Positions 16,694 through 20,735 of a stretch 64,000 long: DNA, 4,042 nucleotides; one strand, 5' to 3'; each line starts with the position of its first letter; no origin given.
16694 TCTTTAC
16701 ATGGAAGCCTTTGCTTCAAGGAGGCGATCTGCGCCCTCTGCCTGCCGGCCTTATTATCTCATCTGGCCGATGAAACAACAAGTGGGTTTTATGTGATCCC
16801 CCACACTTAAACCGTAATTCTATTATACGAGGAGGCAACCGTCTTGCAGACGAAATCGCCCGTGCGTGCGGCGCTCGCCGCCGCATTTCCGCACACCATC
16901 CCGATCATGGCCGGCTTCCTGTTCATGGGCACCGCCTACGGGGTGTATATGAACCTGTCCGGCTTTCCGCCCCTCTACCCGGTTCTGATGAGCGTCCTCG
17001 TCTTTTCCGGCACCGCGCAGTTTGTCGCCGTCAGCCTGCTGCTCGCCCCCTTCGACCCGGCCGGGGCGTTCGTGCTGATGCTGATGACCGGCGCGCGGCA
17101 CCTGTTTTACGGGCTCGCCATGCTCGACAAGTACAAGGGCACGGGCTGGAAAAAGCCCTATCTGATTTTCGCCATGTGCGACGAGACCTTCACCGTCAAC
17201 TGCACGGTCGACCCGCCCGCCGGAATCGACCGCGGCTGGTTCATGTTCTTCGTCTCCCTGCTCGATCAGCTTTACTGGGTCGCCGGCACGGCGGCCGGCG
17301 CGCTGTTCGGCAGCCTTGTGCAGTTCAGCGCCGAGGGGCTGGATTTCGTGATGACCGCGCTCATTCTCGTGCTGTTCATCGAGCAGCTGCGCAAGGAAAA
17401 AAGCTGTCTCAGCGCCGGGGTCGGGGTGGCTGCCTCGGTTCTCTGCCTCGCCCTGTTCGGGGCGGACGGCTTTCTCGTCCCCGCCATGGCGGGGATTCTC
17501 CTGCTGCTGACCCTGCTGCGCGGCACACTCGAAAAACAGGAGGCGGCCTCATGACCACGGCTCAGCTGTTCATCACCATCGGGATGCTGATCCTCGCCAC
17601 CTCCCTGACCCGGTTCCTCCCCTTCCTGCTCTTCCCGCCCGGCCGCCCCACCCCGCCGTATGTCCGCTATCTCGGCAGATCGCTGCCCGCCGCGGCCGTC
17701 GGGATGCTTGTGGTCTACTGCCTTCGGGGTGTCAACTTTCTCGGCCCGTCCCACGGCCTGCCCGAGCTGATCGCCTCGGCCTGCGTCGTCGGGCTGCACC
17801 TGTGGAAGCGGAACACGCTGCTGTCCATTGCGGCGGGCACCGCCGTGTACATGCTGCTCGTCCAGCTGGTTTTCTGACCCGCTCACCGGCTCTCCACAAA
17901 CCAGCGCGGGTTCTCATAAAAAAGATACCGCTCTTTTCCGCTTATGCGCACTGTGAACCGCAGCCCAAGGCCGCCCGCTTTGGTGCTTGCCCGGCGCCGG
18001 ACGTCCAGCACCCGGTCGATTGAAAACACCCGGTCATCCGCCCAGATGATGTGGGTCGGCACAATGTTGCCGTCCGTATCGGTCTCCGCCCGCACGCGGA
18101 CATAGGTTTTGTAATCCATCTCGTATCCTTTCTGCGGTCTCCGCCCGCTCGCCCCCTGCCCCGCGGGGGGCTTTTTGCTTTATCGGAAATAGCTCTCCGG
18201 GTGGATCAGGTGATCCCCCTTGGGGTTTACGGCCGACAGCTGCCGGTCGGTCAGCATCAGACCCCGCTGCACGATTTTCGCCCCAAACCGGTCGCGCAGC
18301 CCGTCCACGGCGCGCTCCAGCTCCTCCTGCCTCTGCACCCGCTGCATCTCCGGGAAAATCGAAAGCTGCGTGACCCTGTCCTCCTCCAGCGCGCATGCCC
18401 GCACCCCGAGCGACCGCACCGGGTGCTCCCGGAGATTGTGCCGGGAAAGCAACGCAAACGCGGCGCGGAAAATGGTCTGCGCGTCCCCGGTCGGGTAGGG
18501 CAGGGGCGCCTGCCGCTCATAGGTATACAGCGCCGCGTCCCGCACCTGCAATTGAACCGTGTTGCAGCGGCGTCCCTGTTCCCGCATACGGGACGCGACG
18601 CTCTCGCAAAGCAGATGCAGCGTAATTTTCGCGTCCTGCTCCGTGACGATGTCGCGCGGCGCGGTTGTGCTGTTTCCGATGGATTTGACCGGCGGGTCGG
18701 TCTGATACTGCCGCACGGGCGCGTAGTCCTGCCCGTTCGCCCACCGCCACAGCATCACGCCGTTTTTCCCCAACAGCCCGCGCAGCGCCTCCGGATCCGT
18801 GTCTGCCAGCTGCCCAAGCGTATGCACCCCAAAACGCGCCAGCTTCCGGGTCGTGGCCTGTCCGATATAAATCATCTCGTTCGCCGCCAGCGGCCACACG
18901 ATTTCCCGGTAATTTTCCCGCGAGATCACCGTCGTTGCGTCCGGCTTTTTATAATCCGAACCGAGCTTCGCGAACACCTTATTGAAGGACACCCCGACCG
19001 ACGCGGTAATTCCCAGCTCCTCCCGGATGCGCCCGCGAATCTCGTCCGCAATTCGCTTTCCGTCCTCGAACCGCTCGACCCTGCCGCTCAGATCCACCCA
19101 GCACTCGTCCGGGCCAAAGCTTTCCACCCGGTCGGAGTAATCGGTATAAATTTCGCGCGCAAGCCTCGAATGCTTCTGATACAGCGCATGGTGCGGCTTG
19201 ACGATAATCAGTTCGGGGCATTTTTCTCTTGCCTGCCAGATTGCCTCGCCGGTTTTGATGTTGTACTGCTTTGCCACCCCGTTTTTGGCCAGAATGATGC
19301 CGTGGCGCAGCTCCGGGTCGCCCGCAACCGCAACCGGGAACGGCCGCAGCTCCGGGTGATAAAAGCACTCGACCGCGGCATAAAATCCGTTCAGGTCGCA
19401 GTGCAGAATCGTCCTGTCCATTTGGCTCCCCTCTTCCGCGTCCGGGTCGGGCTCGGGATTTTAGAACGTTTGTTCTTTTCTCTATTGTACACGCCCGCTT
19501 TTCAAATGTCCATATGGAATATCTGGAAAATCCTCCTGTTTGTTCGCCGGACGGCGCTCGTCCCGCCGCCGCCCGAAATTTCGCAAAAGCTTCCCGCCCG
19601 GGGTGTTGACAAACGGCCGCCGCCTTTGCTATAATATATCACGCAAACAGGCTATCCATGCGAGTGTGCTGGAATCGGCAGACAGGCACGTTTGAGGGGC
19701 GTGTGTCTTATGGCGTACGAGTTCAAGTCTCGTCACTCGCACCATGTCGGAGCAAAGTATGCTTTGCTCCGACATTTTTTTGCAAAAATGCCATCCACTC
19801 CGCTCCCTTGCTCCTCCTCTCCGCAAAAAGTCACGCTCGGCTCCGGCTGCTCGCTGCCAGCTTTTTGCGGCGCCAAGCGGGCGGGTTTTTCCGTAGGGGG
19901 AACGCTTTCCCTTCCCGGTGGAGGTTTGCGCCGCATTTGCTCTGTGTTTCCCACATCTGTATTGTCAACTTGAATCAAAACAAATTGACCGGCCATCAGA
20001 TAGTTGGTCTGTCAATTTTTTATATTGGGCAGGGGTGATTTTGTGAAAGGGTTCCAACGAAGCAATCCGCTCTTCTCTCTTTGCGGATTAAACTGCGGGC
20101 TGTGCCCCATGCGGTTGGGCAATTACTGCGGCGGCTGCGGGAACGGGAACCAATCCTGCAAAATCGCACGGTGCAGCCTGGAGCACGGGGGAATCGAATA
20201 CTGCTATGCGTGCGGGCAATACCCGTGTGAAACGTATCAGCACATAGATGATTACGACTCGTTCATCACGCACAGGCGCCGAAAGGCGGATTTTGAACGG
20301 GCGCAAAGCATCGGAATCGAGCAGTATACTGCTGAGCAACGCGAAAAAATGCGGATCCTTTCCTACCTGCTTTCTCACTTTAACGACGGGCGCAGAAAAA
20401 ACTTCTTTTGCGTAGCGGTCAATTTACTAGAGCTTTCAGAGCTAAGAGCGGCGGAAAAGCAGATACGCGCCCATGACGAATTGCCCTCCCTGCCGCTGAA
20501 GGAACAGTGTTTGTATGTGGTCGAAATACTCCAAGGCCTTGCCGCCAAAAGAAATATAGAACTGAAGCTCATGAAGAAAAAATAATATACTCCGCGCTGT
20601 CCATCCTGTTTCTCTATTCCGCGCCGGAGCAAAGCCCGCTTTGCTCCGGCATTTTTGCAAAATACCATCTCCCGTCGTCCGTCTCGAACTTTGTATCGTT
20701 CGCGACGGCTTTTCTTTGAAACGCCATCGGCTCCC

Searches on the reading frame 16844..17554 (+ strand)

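Call 42: search_protein_families(library=pfam, max_evalue=0.01, proteins=[window:16844-17554:+])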
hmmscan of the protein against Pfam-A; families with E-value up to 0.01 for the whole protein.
window:16844-17554:+ (236 aa): 1 family
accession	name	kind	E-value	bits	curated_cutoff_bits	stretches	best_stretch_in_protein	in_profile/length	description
PF03591.19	AzlC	-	1.9e-38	132.4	32.1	1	20-159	1-137/137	AzlC protein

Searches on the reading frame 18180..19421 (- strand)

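Call 42: search_protein_families(library=pfam, max_evalue=0.01, proteins=[window:18180-19421:-])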
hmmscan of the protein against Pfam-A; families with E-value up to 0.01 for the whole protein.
window:18180-19421:- (413 aa): 3 families
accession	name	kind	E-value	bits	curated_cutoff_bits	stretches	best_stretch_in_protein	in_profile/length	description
PF00817.25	IMS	-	6.6e-40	136.9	23.2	1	8-156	1-148/148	impB/mucB/samB family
PF11799.13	IMS_C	-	7.6e-27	94.3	20.7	1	246-354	2-108/109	impB/mucB/samB family C-terminal domain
PF21999.2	IMS_HHH_1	-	2.8e-05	24.9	27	1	186-232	6-53/53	DNA polymerase-iota, thumb domain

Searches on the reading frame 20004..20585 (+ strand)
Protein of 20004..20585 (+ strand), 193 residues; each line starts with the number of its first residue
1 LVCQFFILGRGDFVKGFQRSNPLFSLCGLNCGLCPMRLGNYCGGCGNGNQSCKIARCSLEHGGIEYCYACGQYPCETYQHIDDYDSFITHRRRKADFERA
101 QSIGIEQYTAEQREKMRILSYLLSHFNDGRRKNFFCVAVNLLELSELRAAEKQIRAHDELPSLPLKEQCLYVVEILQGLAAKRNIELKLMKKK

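Call 42: search_protein_families(library=pfam, max_evalue=0.01, proteins=[window:20004-20585:+])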
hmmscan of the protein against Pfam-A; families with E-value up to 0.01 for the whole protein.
window:20004-20585:+ (193 aa): 1 family
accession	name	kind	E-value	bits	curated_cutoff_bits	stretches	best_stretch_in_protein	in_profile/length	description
PF12675.12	DUF3795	-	2.6e-05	25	22.6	1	24-79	2-82/83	Protein of unknown function (DUF3795)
